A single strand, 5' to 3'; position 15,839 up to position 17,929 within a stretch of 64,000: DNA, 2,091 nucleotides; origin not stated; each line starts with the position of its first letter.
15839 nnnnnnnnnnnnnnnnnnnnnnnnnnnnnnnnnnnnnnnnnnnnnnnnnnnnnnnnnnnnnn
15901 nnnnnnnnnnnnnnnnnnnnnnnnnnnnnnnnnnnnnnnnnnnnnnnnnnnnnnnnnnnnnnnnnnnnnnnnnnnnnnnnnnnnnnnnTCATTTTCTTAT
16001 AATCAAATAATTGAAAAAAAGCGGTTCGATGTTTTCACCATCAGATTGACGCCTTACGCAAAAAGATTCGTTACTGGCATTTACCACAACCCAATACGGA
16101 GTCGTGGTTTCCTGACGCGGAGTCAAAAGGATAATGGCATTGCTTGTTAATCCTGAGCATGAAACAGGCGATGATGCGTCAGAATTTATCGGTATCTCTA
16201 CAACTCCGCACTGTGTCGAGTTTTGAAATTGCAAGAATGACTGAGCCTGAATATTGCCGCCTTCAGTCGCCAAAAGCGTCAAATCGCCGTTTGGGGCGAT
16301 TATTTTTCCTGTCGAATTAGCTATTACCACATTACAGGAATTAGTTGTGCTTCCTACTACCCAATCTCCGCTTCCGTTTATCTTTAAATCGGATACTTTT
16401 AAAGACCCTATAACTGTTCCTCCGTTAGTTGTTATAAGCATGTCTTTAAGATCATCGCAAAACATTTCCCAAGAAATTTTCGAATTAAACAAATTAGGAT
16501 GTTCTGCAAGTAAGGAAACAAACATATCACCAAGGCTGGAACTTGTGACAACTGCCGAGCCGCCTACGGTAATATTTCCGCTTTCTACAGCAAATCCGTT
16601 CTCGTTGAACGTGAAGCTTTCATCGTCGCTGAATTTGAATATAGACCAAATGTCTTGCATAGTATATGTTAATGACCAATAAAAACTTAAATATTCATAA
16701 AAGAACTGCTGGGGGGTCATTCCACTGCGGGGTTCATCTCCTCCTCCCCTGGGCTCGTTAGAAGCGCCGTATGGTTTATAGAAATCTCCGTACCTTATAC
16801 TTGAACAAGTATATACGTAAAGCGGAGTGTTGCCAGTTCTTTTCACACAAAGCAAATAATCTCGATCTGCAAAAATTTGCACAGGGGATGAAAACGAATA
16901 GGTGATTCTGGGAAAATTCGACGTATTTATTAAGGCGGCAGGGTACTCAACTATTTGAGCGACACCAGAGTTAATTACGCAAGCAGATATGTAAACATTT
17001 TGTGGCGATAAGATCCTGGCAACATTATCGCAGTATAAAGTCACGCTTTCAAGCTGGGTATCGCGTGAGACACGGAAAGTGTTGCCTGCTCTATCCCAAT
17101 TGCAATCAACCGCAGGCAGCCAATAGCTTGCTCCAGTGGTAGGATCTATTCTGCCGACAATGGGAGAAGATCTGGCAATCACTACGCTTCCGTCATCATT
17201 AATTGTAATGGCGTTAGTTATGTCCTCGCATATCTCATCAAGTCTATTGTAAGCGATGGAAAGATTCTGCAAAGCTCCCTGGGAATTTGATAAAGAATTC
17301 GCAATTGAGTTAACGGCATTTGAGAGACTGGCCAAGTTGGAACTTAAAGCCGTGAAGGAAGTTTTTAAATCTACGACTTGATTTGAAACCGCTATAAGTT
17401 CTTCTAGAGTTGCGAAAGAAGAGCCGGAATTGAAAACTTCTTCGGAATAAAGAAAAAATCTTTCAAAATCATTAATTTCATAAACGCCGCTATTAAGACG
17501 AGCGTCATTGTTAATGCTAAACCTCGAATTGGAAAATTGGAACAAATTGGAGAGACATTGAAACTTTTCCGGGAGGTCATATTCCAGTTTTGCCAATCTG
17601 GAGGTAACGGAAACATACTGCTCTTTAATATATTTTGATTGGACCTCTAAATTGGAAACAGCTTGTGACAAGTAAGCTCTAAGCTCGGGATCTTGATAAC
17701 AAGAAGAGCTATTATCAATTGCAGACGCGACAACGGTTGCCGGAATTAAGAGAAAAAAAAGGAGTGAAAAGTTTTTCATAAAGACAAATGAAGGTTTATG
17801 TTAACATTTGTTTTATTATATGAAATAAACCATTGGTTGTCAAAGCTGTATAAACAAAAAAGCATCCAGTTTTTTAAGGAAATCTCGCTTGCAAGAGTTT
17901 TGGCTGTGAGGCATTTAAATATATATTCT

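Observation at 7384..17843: Low-GC operon encoding only secreted proteins, inserted between metG and a native exoprotein locus, with no mobility genes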

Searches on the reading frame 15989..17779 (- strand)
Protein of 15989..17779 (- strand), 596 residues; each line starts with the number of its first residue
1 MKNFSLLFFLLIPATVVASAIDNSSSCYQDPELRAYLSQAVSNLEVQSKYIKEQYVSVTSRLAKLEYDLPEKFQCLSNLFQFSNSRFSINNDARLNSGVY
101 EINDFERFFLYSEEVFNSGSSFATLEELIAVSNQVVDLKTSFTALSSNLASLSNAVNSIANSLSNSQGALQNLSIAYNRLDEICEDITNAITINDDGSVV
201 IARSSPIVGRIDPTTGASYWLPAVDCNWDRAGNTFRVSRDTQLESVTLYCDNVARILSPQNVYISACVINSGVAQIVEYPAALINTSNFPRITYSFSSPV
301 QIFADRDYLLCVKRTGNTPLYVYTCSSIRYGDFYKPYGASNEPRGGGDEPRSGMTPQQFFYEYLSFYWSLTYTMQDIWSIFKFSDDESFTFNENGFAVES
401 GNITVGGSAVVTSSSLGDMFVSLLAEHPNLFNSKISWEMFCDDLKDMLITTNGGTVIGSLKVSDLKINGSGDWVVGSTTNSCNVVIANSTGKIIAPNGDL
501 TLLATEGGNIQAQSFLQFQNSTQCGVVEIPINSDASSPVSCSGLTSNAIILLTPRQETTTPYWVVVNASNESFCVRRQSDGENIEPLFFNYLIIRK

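Call 4: search_protein_families(library=pfam, proteins=[window:15989-17779:-], max_evalue=0.01)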
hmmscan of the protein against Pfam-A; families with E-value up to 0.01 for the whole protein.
window:15989-17779:- (596 aa): 1 family
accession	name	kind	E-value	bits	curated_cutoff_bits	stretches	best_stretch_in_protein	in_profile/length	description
PF07200.18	Mod_r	-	0.0077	16.7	30.1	0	124-191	52-118/146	Modifier of rudimentary (Mod(r)) protein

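Call 9: search_protein_families(library=ncbifam, proteins=[window:15989-17779:-], max_evalue=0.01)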
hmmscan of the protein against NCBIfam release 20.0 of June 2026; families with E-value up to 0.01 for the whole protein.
window:15989-17779:- (596 aa): 1 family
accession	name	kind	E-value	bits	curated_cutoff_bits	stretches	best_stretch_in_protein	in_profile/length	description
NF047515.1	SpiroCoCo_C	equivalog_domain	0.0085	15.3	125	0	126-188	121-183/313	SpiroCoCo family coiled-coil protein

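Call 10: search_protein_families(library=phrogs, proteins=[window:15989-17779:-], max_evalue=0.01)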
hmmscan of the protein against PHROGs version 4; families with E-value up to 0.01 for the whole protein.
window:15989-17779:- (596 aa): 0 families

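Call 11: search_solved_structures(query=window:15989-17779:-, max_evalue=1)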
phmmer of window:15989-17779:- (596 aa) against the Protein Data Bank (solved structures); distinct sequences matched with E-value up to 1: 1.
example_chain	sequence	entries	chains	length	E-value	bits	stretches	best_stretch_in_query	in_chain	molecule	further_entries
1wdf_A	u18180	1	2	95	0.47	12.1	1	145-191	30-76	E2 glycoprotein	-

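Call 14: find_encoding_contigs(protein=window:15989-17779:-, flank=10000, max_places=10)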
Protein window:15989-17779:- (596 aa): 22 contigs read that carry it; 7 places shown.
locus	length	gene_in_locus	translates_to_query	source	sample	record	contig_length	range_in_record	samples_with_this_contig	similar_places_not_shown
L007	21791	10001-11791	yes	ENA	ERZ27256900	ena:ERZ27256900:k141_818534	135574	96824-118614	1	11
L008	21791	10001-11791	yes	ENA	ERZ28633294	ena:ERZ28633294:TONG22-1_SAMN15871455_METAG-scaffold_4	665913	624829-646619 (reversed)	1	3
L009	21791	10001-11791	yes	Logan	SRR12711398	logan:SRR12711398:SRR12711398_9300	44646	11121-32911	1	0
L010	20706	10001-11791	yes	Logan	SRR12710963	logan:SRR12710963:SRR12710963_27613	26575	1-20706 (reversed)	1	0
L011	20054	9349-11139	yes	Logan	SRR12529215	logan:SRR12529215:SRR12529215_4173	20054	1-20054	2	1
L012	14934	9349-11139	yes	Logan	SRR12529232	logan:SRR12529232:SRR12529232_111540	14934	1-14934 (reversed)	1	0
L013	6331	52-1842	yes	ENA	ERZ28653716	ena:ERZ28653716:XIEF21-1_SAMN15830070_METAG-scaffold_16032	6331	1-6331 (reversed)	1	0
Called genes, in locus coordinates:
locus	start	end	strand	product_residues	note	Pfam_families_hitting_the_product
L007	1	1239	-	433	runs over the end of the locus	PF00275:EPSP_synthase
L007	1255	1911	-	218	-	PF01168:Ala_racemase_N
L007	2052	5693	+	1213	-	PF12044:Metallopep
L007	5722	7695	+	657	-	PF12044:Metallopep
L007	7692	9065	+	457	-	PF08305:NPCBM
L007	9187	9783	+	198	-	-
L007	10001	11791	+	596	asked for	-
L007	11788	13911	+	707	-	-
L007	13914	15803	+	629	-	PF18884:TSP3_bac (weak)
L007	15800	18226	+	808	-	PF05345:He_PIG (weak)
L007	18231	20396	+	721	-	-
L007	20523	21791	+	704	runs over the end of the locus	PF00133:tRNA-synt_1, PF09334:tRNA-synt_1g, PF19303:Anticodon_3, PF08264:Anticodon_1 (weak), PF01588:tRNA_bind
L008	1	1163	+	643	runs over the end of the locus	-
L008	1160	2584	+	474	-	-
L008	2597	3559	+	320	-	-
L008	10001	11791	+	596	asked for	-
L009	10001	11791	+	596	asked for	-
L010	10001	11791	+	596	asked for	-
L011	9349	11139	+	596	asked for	-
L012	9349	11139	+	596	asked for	-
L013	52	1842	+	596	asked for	-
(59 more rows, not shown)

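Call 25: find_homologous_proteins(query=window:15989-17779:-, max_evalue=0.001)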
Query window:15989-17779:- (596 aa): 52 proteins with E <= 0.001 among 8000 candidates.
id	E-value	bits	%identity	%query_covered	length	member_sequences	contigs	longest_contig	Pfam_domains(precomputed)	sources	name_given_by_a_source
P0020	0.0e+0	1329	100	100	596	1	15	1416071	-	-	-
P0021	0.0e+0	1027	78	100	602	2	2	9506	-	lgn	-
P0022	7.4e-292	987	77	96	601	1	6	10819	-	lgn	-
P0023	5.2e-291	984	74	100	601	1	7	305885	-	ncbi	-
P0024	2.9e-290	982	76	96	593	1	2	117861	-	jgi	jgi:hypothetical protein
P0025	9.0e-287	970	75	96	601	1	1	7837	-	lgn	-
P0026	1.7e-286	969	73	100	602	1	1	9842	-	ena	-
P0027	5.9e-286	968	73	100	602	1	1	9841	-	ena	-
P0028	2.7e-285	965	76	96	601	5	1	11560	-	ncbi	-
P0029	5.6e-285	964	73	100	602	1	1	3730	-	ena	-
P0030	1.4e-284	963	73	100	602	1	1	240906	-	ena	-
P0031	2.6e-283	959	75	96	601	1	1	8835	-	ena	-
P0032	1.1e-259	881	61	76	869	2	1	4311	-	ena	-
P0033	1.7e-245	834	65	95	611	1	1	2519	-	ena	-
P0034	2.4e-245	834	66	95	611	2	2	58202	-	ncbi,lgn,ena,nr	ncbi:hypothetical protein IKZ40_04730 [bacterium]|nr:hypothetical protein [bacterium]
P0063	1.4e-128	448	44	92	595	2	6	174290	-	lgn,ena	-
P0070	3.2e-67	245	36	72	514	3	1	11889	-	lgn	-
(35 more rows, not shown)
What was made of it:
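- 15989..17779 (-): fib_596: signal peptide, long coiled-coil helices (31-68, 125-189), beta-sandwich (~220-340), conserved C-terminal beta-domain (~440-596). 52 homologue clusters, all unnamed (call 25).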

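Call 33: find_related_loci(query=A2, collection=viral_contigs, flank=10000)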
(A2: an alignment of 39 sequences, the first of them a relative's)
Query A2 (596 aa) in viral_contigs; peptide patterns used: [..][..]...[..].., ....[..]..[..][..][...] (x = any residue, [..] = any of these).
29 stretches matched a pattern, but none encodes a relative of the query by tblastn (E <= 1e-3).

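Call 38: predict_structure(alignment_id=A2)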
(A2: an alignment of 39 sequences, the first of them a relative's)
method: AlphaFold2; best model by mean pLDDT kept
length: 596 residues; sequences in the alignment: 39
mean_pLDDT: 59.8   pTM: 0.37
mean pLDDT of the five models: 59.8, 56.8, 55.3, 55.0, 53.6
residues with pLDDT >= 90: 31; 70-90: 183; 50-70: 153; < 50: 229
segments of 3 or more residues with pLDDT < 50: 1-6, 18-29, 66-124, 180-194, 196-211, 341-352, 388-414, 443-518
pLDDT, mean of each block of 10 residues (from residue 1): 49 50 44 67 72 63 49 39 34 37 36 31 50 63 65 59 52 54 46 42 39 63 84 79 86 89 88 85 88 87 81 87 75 71 35 71 79 75 62 41 37 55 68 58 44 35 29 36 33 31 36 39 76 76 79 76 85 82 75 70
secondary structure, 60 per line:
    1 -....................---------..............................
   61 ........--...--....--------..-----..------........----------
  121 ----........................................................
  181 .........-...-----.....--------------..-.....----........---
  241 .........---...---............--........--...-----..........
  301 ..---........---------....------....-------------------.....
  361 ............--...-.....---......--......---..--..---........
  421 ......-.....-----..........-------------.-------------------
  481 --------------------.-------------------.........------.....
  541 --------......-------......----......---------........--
elements in order: H2-21 H31-68 H76-79 H103-110 H125-189 E191-193 E199-203 H221-225 E230-237 E241-249 E262-270 E273-280 E283-285 E291-302 E306-313 E323-326 E333-336 H356-367 E368-372 E375-377 E379-383 E387-392 E395-400 H413-426 H428-432 H438-447 E524-529 E536-540 E549-554 E562-567 E572-577 E587-594
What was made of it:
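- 15989..17779 (-): AF2 model at pLDDT 60, with the 220-340 region at 80-89 (call 38).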

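Call 42: fold_search(model_id=the predicted structure, library=pdb)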
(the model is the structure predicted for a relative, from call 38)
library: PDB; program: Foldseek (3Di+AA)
matches with E <= 10: 1054; with E <= 0.001: 2
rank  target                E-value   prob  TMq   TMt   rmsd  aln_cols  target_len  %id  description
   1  9euj_G                5.4e-05  0.99  0.17  0.13  25.0       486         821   12  Cryo-EM structure of Staphylococcus aureus bacteriophage phi812 baseplate in the post-contraction state - sheath initi (released 2025-04-09)
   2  9eui_Q                1.9e-04  0.97  0.17  0.12  24.7       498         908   10  Cryo-EM structure of Staphylococcus aureus bacteriophage phi812 baseplate in the post-contraction state - complete (released 2025-04-09)
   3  7db5                  1.3e-02  0.60  0.10  0.10  11.1       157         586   10  Crystal structure of alpha-L-fucosidase from Vibrio sp. strain EJY3 (released 2021-03-24)
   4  4ae0                  3.5e-02  0.90  0.12  0.14  11.0       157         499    9  Crystal structure of diphtheria toxin mutant CRM197 (released 2012-03-28)
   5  5thx                  3.5e-02  0.30  0.08  0.14   9.4       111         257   14  Crystal Structure of a ferredoxin NADP+ reductase from Neisseria gonorrhoeae with bound NADP and FAD (released 2016-10-19)
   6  4ae1_A                3.9e-02  0.63  0.10  0.12  12.0       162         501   10  Crystal structure of diphtheria toxin mutant CRM197 in complex with nicotinamide (released 2012-03-28)
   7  4iya                  4.1e-02  0.06  0.06  0.10  23.3       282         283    7  Structure of the Y250A mutant of the PANTON-VALENTINE LEUCOCIDIN S component from STAPHYLOCOCCUS AUREUS (released 2014-01-29)
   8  5i82_C                4.6e-02  0.80  0.12  0.13  15.6       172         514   10  First Crystal Structure of E.coli Based Recombinant Diphtheria Toxin Mutant CRM197 (released 2016-03-02)
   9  1f0l_A                4.8e-02  0.60  0.10  0.12  12.0       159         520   11  1.55 ANGSTROM CRYSTAL STRUCTURE OF WILD TYPE DIPHTHERIA TOXIN (released 2000-11-16)
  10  1f0l_B                5.4e-02  0.63  0.11  0.12  10.8       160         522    9  1.55 ANGSTROM CRYSTAL STRUCTURE OF WILD TYPE DIPHTHERIA TOXIN (released 2000-11-16)
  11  1tox_B                5.4e-02  0.51  0.10  0.11  11.7       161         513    9  DIPHTHERIA TOXIN DIMER COMPLEXED WITH NAD (released 1996-06-10)
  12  8ivq_A                5.7e-02  0.72  0.13  0.03  10.2       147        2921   12  Cryo-EM structure of mouse BIRC6, Global map (released 2024-01-24)
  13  7o4w                  6.0e-02  0.57  0.11  0.12  12.0       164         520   10  Crystal structure of diphtheria toxin mutant CRM197 with a disulphide bond replaced by a Cys-Acetone-Cys bridge (released 2022-04-06)
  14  4wz9_A                6.6e-02  0.84  0.11  0.07  11.7       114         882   15  APN1 from Anopheles gambiae (released 2015-06-17)
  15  8g0f_B                6.6e-02  0.51  0.10  0.12  11.4       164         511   10  Crystal structure of diphtheria toxin H223Q/H257Q double mutant (pH 5.5) (released 2023-07-05)
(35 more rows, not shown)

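Call 54: search_solved_structures(query=A2, max_evalue=1)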
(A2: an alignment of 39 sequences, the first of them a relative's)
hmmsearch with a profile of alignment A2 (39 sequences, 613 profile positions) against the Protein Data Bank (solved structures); distinct sequences matched with E-value up to 1: 17.
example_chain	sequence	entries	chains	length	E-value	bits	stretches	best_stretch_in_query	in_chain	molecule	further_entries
8qae_A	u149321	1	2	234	0.00044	21.9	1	130-202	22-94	sc-apCC-6-SLLA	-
7zr2_A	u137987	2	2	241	0.00068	21.3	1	33-171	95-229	Spike protein S2',Chimeric protein mimic of SARS-CoV-2 Spike HR1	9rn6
6gaj_A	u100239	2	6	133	0.0075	17.9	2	132-193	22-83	Outer capsid protein sigma-1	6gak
7muc_AF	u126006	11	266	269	0.024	16.2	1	142-209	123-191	DotF | IcmG (DotF)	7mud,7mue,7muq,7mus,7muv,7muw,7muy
6gao_A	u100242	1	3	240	0.026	16.1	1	132-193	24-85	Outer capsid protein sigma-1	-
1zva_A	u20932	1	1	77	0.027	16.1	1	132-194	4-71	E2 glycoprotein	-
8x5p_A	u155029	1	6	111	0.18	13.3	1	125-197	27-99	Spike protein S2,EK1 peptide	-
5zuv_A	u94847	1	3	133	0.21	13.1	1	118-197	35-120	Spike glycoprotein,Spike glycoprotein,inhibitor EK1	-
6cfz_C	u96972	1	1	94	0.31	12.5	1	128-186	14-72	Dad2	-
1eq7_A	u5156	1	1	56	0.48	11.9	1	131-182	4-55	OUTER MEMBRANE LIPOPROTEIN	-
9rld_L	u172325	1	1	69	0.53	11.8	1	131-182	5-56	Major outer membrane lipoprotein Lpp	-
12fa_A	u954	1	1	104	0.59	11.6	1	91-170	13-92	ESAT-6-like protein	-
1wdf_A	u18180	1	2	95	0.61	11.6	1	128-186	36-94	E2 glycoprotein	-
8qox_B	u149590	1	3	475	0.85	11.1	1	137-197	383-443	Conserved membrane protein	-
5d5y_B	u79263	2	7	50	0.85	11.1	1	122-162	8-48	Putative transcription factor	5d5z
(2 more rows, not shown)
